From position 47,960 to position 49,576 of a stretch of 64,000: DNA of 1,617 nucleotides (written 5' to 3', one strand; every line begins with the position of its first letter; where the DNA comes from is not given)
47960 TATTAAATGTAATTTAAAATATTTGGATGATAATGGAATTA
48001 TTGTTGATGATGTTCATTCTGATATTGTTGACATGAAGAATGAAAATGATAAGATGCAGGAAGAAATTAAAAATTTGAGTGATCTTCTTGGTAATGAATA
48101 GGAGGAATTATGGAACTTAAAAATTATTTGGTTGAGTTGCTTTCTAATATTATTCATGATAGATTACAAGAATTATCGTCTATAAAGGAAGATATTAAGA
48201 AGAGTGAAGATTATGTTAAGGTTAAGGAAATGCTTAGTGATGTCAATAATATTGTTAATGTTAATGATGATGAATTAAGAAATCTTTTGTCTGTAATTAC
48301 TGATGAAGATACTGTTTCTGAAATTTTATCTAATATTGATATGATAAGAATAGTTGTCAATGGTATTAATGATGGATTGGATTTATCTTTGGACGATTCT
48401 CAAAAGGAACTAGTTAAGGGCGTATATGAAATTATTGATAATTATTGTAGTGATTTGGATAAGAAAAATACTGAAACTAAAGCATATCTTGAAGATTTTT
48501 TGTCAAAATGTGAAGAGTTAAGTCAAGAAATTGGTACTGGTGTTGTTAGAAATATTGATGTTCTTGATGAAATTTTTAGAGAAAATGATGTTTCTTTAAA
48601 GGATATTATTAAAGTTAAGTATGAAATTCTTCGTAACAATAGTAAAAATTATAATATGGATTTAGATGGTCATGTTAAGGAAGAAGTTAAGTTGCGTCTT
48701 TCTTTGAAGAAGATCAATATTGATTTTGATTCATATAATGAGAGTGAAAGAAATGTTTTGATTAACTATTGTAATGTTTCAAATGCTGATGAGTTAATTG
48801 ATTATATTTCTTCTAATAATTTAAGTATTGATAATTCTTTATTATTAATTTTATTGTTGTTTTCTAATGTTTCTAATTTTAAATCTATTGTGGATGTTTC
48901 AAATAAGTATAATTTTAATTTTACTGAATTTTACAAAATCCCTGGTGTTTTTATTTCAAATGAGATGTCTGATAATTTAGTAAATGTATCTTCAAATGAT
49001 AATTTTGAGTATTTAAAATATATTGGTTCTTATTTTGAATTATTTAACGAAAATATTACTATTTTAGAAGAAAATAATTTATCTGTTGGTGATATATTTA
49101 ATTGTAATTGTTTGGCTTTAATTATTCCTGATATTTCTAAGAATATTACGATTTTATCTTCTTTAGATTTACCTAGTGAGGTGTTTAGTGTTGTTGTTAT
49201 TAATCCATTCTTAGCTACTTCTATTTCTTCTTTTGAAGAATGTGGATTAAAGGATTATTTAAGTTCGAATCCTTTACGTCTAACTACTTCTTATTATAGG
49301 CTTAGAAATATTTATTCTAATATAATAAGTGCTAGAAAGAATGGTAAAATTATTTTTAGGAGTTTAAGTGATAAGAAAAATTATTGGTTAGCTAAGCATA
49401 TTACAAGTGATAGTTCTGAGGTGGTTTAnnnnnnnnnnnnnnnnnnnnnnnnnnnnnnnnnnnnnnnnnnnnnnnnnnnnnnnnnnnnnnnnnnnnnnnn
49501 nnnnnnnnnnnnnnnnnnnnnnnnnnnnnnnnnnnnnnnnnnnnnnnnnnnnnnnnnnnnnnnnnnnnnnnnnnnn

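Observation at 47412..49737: Tightly coupled three-gene operon of acidic helical-repeat proteins with mTERF-like repeats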

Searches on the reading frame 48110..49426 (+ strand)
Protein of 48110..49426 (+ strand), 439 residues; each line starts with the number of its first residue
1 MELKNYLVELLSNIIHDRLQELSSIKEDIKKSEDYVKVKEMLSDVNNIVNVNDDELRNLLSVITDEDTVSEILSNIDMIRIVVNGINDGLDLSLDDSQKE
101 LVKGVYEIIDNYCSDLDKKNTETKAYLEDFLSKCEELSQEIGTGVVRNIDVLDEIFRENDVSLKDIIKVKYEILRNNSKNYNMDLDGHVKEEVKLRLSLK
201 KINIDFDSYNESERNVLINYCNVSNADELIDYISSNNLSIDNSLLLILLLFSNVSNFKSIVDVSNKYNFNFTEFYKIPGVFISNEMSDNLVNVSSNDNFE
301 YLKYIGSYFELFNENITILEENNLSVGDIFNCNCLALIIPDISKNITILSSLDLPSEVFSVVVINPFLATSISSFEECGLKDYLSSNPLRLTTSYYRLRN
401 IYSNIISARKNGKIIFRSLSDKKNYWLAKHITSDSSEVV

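Call 3: search_protein_families(library=pfam, proteins=[window:48110-49426:+], max_evalue=10)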
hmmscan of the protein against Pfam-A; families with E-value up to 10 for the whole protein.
window:48110-49426:+ (439 aa): 3 families
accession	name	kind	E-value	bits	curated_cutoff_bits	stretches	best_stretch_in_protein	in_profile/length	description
PF04048.20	Sec8_N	-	0.035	14.5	26.8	1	22-86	74-139/142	Exocyst complex component Sec8 N-terminal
PF08702.15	Fib_alpha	-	1.1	9.9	29.9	1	97-166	53-121/143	Fibrinogen alpha/beta chain family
PF19153.5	DUF5835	-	6.6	7.3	27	1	41-64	4-27/53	Family of unknown function (DUF5835)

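Call 4: search_protein_families(library=ncbifam, proteins=[window:48110-49426:+], max_evalue=10)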
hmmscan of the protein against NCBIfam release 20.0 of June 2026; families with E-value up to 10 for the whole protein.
window:48110-49426:+ (439 aa): 0 families

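Call 7: find_homologous_proteins(query=window:48110-49426:+, max_evalue=0.001)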
Query window:48110-49426:+ (439 aa): 124 proteins with E <= 0.001 among 8000 candidates; the best 120 are listed.
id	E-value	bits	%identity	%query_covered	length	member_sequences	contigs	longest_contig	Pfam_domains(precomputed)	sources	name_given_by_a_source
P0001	3.2e-269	911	100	100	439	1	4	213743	-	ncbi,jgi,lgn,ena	-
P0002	5.4e-268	907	99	100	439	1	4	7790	-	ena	-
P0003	3.2e-267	904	99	100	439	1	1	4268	-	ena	-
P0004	3.0e-236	802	85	100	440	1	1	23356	-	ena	-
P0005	2.9e-193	661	72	100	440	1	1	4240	-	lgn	-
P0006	3.0e-190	651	71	100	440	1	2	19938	-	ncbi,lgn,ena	-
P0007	3.0e-190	651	71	100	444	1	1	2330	-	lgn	-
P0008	8.0e-189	646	71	100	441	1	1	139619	-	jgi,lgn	jgi:hypothetical protein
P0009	1.0e-183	629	69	100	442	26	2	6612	-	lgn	-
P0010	2.0e-181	622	67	99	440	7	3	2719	-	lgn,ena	-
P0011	1.5e-180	619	67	100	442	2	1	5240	-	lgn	-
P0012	6.7e-180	616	67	100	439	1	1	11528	-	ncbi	-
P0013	1.9e-179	615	67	100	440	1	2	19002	-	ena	-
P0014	4.2e-178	611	67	100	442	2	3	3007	-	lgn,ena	-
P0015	1.7e-177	609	66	100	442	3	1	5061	-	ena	-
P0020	8.3e-174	596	66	100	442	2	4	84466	-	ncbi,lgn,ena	-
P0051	9.1e-150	517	58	98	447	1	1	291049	-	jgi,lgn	jgi:hypothetical protein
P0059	1.6e-147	510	58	98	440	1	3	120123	-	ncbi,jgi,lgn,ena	ncbi:MAG: hypothetical protein ACI31V_02375 [Bacilli bacterium]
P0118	3.3e-127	443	51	99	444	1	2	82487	-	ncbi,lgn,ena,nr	ncbi:MAG: hypothetical protein J6D28_01350 [Bacilli bacterium]|nr:hypothetical protein [Bacilli bact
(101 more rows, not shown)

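Call 9: find_encoding_contigs(protein=P0118, flank=8000, max_places=3)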
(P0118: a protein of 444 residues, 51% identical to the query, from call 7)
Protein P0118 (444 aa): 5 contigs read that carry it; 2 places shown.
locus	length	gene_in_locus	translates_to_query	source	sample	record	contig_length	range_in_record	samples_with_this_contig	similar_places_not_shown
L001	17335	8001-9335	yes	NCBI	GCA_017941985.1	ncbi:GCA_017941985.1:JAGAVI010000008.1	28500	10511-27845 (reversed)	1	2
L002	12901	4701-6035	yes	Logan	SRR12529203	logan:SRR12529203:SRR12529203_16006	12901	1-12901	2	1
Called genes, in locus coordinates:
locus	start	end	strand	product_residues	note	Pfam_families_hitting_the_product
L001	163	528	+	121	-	-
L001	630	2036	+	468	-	PF00224:PK, PF03328:HpcH_HpaI (weak), PF02887:PK_C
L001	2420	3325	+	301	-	PF27070:HTH_Rpn_C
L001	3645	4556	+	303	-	PF00056:Ldh_1_N, PF02866:Ldh_1_C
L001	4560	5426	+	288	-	PF10672:Methyltrans_SAM, PF03602:Cons_hypoth95 (weak)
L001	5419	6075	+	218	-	PF00849:PseudoU_synth_2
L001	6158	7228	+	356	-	PF01594:AI-2E_transport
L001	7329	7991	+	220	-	-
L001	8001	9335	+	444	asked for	-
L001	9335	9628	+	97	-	-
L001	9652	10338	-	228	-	-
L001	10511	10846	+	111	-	PF13518:HTH_28 (faint)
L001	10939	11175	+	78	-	PF04023:FeoA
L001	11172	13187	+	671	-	PF01926:MMR_HSR1, PF02421:FeoB_N, PF17910:FeoB_Cyto, PF07670:Gate, PF07664:FeoB_C, PF07670:Gate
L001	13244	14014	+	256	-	-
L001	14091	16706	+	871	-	PF00690:Cation_ATPase_N, PF00122:E1-E2_ATPase, PF00702:Hydrolase, PF13246:Cation_ATPase, PF00689:Cation_ATPase_C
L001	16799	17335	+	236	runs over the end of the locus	PF04397:LytTR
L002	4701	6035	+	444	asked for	-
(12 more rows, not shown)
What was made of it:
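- In L001 another gene separates the HTH gene from the triad (call 9).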

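Call 10: find_encoding_contigs(protein=P0051, flank=8000, max_places=2)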
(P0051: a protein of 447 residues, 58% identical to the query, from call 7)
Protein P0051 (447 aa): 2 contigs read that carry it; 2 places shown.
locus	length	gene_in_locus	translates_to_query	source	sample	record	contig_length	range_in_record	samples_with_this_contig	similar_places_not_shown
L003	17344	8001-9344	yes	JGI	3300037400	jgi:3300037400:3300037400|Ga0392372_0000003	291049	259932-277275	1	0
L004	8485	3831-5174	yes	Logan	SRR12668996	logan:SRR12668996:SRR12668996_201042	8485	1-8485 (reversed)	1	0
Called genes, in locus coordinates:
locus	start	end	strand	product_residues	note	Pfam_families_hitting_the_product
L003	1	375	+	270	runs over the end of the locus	PF00005:ABC_tran, PF02463:SMC_N (weak), PF13304:AAA_21 (faint)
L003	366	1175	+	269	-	PF00005:ABC_tran, PF13304:AAA_21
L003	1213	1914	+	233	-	PF02361:CbiQ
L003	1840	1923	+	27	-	-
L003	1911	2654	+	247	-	PF01416:PseudoU_synth_1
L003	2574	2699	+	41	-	-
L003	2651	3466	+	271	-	PF00149:Metallophos, PF12850:Metallophos_2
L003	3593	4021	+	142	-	PF00572:Ribosomal_L13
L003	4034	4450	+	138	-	PF00380:Ribosomal_S9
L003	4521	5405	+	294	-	PF10672:Methyltrans_SAM, PF03602:Cons_hypoth95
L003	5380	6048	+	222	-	PF00849:PseudoU_synth_2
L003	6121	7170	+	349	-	PF01594:AI-2E_transport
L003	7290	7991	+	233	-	-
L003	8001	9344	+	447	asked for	-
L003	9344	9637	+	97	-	-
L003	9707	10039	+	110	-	PF13518:HTH_28 (faint)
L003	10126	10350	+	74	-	PF04023:FeoA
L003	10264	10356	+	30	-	-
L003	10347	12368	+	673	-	PF01926:MMR_HSR1, PF02421:FeoB_N, PF17910:FeoB_Cyto (weak), PF07670:Gate, PF07664:FeoB_C, PF07670:Gate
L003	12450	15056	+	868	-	PF00690:Cation_ATPase_N, PF00122:E1-E2_ATPase, PF13246:Cation_ATPase, PF00702:Hydrolase, PF00689:Cation_ATPase_C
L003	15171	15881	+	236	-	PF04397:LytTR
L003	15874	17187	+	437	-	PF02518:HATPase_c (weak), PF14501:HATPase_c_5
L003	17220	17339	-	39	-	-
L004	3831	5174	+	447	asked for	-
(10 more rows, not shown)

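Call 26: find_encoding_contigs(protein=P0001, flank=3000, max_places=4)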
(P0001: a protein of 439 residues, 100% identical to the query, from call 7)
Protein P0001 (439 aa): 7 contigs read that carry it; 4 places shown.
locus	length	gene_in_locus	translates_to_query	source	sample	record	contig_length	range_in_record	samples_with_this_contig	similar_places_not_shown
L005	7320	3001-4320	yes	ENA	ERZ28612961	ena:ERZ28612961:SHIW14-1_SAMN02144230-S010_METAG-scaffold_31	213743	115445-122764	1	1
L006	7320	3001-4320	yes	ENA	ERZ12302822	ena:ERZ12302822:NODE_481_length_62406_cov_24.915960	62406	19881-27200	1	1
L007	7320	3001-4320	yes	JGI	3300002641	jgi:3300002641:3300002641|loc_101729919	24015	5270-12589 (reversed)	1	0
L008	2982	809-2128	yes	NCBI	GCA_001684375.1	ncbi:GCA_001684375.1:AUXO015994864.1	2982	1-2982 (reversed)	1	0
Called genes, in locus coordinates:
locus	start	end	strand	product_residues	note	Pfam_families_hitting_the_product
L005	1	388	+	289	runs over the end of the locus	PF10672:Methyltrans_SAM, PF03602:Cons_hypoth95, PF13649:Methyltransf_25 (faint)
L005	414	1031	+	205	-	PF00849:PseudoU_synth_2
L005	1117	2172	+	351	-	PF01594:AI-2E_transport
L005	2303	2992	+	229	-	-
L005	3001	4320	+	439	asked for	-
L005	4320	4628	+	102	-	-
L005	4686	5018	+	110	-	PF13518:HTH_28 (faint)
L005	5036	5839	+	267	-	-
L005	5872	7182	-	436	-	-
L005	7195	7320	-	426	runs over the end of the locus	-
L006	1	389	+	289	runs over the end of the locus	PF10672:Methyltrans_SAM, PF03602:Cons_hypoth95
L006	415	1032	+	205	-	PF00849:PseudoU_synth_2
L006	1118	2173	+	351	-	PF01594:AI-2E_transport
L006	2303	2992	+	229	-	-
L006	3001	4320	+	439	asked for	-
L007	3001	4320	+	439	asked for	-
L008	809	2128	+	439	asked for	-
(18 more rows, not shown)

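Call 27: predict_structure(alignment_id=A2)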
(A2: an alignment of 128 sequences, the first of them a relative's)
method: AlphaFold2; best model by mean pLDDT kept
length: 682 residues; sequences in the alignment: 128
mean_pLDDT: 80.2   pTM: 0.51
mean pLDDT of the five models: 80.2, 79.5, 79.2, 78.1, 77.8
residues with pLDDT >= 90: 132; 70-90: 451; 50-70: 50; < 50: 49
segments of 3 or more residues with pLDDT < 50: 199-234, 415-420, 678-682
pLDDT, mean of each block of 10 residues (from residue 1): 75 87 84 84 86 86 82 80 86 82 88 87 77 85 84 80 85 87 84 58 45 45 39 53 72 76 76 78 79 82 83 83 82 83 83 82 79 68 81 82 81 51 70 83 88 88 92 91 95 95 93 93 91 89 92 96 93 95 92 91 90 83 84 75 79 73 61 57 29
secondary structure, 60 per line:
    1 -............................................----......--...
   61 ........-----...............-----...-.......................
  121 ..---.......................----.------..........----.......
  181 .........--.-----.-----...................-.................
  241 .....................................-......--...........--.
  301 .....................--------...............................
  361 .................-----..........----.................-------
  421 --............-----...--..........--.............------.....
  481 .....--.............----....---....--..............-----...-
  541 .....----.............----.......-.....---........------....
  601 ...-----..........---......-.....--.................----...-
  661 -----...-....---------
elements in order (helices of 4 or more, strands of 3 or more residues): H2-45 H50-55 H58-68 H74-88 H98-122 H126-147 H160-169 H174-189 H204-222 H224-277 H279-284 H287-297 H300-321 H330-377 H383-392 H397-413 H423-434 H445-454 H457-469 H476-485 H488-500 H505-508 H512-515 H518-531 H541-545 H550-562 H567-573 H575-579 H583-590 H597-603 H609-618 H622-627 H629-633 H636-652 E657-659 E666-668 H670-673
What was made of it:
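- Tried and rejected: I dropped it because there was no hit to those families in Pfam or NCBIfam (calls 3, 4) and the models are all helical (call 27).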

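Call 29: predict_structure(alignment_id=A3)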
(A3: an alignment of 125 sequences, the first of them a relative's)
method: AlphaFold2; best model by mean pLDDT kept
length: 542 residues; sequences in the alignment: 125
mean_pLDDT: 76.3   pTM: 0.46
mean pLDDT of the five models: 76.3, 75.1, 72.8, 71.9, 70.6
residues with pLDDT >= 90: 98; 70-90: 312; 50-70: 91; < 50: 41
segments of 3 or more residues with pLDDT < 50: 181-185, 417-444, 537-542
pLDDT, mean of each block of 10 residues (from residue 1): 63 80 80 79 75 80 82 82 77 79 83 82 81 77 68 76 74 62 56 85 86 87 88 90 91 94 94 92 91 86 88 95 93 93 92 88 90 80 73 72 55 51 31 29 58 69 61 72 82 72 70 79 66 49 28
secondary structure, 60 per line:
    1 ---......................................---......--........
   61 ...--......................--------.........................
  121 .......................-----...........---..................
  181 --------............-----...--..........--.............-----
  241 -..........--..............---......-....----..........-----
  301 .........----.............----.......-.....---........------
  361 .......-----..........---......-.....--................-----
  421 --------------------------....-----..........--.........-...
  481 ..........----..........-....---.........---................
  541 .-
elements in order: H4-41 H45-50 H53-63 H66-87 H96-143 H149-159 H163-180 H189-200 H211-220 H223-235 H242-251 H254-267 H271-276 H278-281 H286-295 H301-309 H314-326 H331-337 H339-343 H347-354 H361-367 H373-382 H386-391 H393-397 H400-415 H447-450 H456-465 H468-476 H478-490 H495-504 H506-509 H513-521 H525-541
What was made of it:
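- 48110..48694 (+): P2 N-terminal domain (residues 1-195): a long-helix bundle, paralogous to P1. AF2 pLDDT is about 75-83 (calls 27, 29).
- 48695..49429 (+): P2 C-terminal domain (residues 196-439): a short-helix alpha-solenoid (residues ~200-415). It contains the family hallmark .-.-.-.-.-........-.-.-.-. and a conserved basic tail (residues 391-439). AF2 pLDDT is mostly above 90 (calls 27, 29).
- On mTERF (PF02536): AF2 secondary structure shows three such units in P3 and about 6-7 units with helix starts 26-36 residues apart in P2 residues 200-415 (calls 27, 29).
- Checked: AlphaFold2 gives short helices whose starts are spaced about 26-36 residues apart in P2 residues ~200-415 and in P3 (calls 27, 29).
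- P2C exceeds pLDDT 90 (calls 27, 29).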

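Call 31: fold_search(model_id=the predicted structure, library=pdb)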
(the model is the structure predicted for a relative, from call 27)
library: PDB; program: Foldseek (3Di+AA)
matches with E <= 10: 39; with E <= 0.001: 0
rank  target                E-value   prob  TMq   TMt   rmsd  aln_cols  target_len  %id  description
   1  4osv_A                8.1e-02  0.84  0.17  0.21  25.0       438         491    8  Crystal structure of the S505M mutant of TAL effector dHax3 (released 2014-05-28)
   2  3v6t_A                1.4e-01  0.60  0.15  0.18  25.6       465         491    8  Crystal structure of the DNA-bound dHax3, a TAL effector, at 1.85 angstrom (released 2012-01-18)
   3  4osq_A                2.2e-01  0.60  0.15  0.19  24.1       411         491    8  Crystal structure of the S505R mutant of TAL effector dHax3 (released 2014-05-28)
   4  4ot0_B                2.3e-01  0.63  0.16  0.20  24.8       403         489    8  Crystal structure of the S505T mutant of TAL effector dHax3 (released 2014-05-28)
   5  4oto_A                2.5e-01  0.38  0.14  0.17  24.3       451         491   10  Crystal structure of the S505W mutant of TAL effector dHax3 (released 2014-05-28)
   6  4gg4_A                3.0e-01  0.54  0.16  0.20  23.4       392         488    7  Crystal structure of the TAL effector dHax3 bound to specific DNA-RNA hybrid (released 2012-10-03)
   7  4osk_B                3.8e-01  0.38  0.14  0.18  23.4       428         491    8  Crystal structure of TAL effector reveals the recognition between asparagine and guanine (released 2014-05-28)
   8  4gjp_A                4.8e-01  0.33  0.15  0.18  23.9       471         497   10  Crystal structure of the TAL effector dHax3 bound to dsDNA containing repetitive methyl-CpG (released 2012-10-03)
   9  4osw_B                5.2e-01  0.35  0.15  0.19  23.0       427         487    8  Crystal structure of the S505E mutant of TAL effector dHax3 (released 2014-05-28)
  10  4oss_B                6.1e-01  0.30  0.15  0.20  24.5       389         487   10  Crystal structure of the S505Q mutant of TAL effector dHax3 (released 2014-05-28)
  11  4osz_B                7.1e-01  0.30  0.15  0.19  25.0       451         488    8  Crystal structure of the S505P mutant of TAL effector dHax3 (released 2014-05-28)
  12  4oto_B                9.0e-01  0.30  0.15  0.19  19.9       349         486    8  Crystal structure of the S505W mutant of TAL effector dHax3 (released 2014-05-28)
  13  3vkh_B                9.8e-01  0.07  0.11  0.04  36.1       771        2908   12  X-ray structure of a functional full-length dynein motor domain (released 2012-03-14)
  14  3vkg_B                1.2e+00  0.08  0.11  0.04  41.0       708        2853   13  X-ray structure of an MTBD truncation mutant of dynein motor domain (released 2012-03-14)
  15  9ync_A                1.5e+00  0.04  0.09  0.03  34.8       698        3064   10  Motor domains of phi-like human dynein-1 bound to dynactin-p150glued and LIS1 (released 2026-01-28)
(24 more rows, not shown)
